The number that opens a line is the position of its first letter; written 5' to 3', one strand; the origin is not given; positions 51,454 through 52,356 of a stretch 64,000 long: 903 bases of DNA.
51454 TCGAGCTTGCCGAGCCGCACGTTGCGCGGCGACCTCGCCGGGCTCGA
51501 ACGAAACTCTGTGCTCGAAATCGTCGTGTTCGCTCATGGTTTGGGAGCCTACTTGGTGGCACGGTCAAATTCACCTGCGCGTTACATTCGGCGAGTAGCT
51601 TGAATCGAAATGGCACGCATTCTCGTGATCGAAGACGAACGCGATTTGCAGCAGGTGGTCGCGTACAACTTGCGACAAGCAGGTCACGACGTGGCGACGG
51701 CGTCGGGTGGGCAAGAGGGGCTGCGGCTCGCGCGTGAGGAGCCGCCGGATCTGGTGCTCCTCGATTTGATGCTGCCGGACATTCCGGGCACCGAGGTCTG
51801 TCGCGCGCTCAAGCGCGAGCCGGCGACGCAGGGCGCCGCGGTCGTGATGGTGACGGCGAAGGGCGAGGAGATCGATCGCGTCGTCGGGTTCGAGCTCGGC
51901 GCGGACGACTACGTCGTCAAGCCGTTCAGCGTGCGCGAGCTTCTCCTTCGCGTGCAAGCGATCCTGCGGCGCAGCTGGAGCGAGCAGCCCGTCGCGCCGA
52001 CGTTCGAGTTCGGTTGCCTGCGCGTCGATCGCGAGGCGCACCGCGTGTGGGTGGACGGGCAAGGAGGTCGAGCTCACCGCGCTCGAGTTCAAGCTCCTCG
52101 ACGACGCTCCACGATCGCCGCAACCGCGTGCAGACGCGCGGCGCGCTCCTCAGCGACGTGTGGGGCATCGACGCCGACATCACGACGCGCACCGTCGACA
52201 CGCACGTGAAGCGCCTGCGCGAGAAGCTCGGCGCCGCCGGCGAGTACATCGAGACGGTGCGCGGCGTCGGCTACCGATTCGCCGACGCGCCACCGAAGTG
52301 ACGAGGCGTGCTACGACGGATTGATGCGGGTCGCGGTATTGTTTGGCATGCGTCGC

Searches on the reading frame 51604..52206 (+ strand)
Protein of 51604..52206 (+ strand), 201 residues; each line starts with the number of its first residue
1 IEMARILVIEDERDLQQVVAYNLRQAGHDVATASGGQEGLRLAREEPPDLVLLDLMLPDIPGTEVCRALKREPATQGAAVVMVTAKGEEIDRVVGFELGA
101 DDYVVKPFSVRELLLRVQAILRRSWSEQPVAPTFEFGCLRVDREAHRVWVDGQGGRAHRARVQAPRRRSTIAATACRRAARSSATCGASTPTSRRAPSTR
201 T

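Call 22: search_protein_families(library=pfam, proteins=[window:51604-52206:+], max_evalue=1)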
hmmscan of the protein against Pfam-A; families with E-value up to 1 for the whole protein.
window:51604-52206:+ (201 aa): 1 family
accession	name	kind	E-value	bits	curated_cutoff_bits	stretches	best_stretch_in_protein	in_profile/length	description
PF00072.30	Response_reg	-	1.2e-26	93.5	30.2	1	6-117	1-110/111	Response regulator receiver domain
